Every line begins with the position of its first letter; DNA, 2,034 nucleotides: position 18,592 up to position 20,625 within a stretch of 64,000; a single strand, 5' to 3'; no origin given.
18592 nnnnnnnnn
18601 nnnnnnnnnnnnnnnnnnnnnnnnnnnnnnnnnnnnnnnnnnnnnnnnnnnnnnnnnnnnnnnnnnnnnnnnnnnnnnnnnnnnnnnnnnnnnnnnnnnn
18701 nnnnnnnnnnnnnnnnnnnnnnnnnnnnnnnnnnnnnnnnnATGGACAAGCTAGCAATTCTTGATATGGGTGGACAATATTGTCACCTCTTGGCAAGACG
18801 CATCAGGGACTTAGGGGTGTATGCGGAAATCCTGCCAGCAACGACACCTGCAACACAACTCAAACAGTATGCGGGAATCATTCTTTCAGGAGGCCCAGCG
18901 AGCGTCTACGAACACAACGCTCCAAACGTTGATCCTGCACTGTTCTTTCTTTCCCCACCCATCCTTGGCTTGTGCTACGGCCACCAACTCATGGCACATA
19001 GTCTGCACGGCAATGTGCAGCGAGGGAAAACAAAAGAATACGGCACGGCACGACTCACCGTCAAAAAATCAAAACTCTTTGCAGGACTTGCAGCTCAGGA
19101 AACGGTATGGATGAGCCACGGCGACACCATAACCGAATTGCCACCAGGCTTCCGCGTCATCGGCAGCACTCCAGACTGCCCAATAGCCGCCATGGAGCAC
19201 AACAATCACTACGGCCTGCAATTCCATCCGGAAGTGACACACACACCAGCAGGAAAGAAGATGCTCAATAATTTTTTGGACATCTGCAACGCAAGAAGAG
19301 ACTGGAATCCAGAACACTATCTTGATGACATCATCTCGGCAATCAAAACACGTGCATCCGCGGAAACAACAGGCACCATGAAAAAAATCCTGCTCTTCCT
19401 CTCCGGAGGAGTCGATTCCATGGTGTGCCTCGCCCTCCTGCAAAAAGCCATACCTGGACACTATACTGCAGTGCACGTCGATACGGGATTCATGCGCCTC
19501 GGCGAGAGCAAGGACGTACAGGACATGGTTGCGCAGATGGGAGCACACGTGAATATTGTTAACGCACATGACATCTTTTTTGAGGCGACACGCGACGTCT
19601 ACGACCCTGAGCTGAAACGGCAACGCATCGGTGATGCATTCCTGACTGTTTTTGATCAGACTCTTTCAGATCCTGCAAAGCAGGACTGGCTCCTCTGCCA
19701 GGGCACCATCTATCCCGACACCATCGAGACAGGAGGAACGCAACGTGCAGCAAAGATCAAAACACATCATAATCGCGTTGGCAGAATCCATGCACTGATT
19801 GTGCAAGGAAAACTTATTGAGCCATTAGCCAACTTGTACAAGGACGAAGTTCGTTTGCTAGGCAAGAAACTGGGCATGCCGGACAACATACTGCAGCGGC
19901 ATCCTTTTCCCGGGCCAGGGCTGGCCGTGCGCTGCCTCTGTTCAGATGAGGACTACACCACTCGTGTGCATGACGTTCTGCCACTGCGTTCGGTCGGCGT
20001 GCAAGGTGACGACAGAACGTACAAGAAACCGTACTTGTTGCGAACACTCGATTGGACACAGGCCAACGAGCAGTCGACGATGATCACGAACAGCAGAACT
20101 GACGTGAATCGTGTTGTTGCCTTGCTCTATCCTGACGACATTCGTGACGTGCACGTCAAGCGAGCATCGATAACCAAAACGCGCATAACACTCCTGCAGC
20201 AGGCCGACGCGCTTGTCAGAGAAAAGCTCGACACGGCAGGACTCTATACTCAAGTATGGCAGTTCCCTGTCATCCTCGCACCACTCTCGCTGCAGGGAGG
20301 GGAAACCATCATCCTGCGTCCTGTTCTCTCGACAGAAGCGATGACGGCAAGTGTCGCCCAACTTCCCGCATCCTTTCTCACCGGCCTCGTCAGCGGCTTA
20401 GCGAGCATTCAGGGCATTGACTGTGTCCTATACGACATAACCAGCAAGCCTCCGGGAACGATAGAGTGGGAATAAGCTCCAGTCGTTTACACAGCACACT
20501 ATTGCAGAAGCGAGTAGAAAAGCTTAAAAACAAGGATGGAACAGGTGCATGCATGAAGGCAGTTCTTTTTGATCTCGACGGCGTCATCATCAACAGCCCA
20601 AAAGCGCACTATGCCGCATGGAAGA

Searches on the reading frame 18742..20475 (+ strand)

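Call 53: search_protein_families(library=pfam, proteins=[window:18742-20475:+], max_evalue=0.00001)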
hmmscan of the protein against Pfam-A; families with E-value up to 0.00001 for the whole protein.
window:18742-20475:+ (577 aa): 4 families
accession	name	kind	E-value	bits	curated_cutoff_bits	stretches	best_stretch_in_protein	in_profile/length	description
PF00117.34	GATase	-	2e-43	148.7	22.8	1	6-179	2-187/190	Glutamine amidotransferase class-I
PF00958.27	GMP_synt_C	-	3e-21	75.7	27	1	494-576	1-92/92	GMP synthase C terminal domain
PF07722.19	Peptidase_C26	-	4.5e-09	36.8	20.5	1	73-164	107-219/219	Peptidase C26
PF02540.23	NAD_synthase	-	2.6e-08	33.7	21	0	211-279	17-85/242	NAD synthase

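Call 55: search_protein_families(library=ncbifam, proteins=[window:18742-20475:+], max_evalue=1e-10)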
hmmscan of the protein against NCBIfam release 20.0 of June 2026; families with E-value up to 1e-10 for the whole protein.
window:18742-20475:+ (577 aa): 15 families
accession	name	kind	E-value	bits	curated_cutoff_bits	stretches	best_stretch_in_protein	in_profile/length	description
NF000848.1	PRK00074.1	equivalog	3.4e-161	537.3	400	2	5-400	2-401/512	glutamine-hydrolyzing GMP synthase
TIGR00884.1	guaA_Cterm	equivalog_domain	1.4e-82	277.5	338.75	2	213-400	16-199/310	glutamine-hydrolyzing GMP synthase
TIGR00888.1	guaA_Nterm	equivalog_domain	1.7e-66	223.2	172.15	1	5-184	2-187/188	glutamine-hydrolyzing GMP synthase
NF001975.0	PRK00758.1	equivalog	2.6e-51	173.8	198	1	3-184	3-184/185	GMP synthase subunit A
NF006562.0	PRK09065.1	equivalog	1.6e-19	70.4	205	1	35-169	49-194/242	glutamine amidotransferase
NF011201.0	PRK14607.1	equivalog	4.1e-17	62.1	670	1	68-214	70-218/534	bifunctional anthranilate synthase component II/anthranilate phosphoribosyltransferase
NF005458.0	PRK07053.1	equivalog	1.2e-15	57.5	250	1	38-186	43-201/234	glutamine amidotransferase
NF005849.0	PRK07765.1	equivalog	1.2e-15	57.4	308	1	37-200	41-210/219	aminodeoxychorismate/anthranilate synthase component II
NF005743.0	PRK07567.1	equivalog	1.2e-14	54.2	264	1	34-167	43-194/245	glutamine amidotransferase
NF010587.0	PRK13980.1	equivalog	2.9e-12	46.4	255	0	196-284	17-103/267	NAD+ synthase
NF010081.0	PRK13566.1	equivalog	3.6e-12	45.4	645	1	4-185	531-723/729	anthranilate synthase component I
NF005367.0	PRK06895.1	equivalog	6.8e-12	45.7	265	1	3-181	3-188/190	anthranilate synthase component II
NF005072.0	PRK06490.1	equivalog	7.3e-12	44.8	339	1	11-168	28-190/251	glutamine amidotransferase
NF004212.0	PRK05665.1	equivalog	2e-11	44.1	309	1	74-168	94-191/241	amidotransferase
NF005799.0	PRK07649.1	equivalog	8.1e-11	41.8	327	0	47-181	48-187/195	aminodeoxychorismate/anthranilate synthase component II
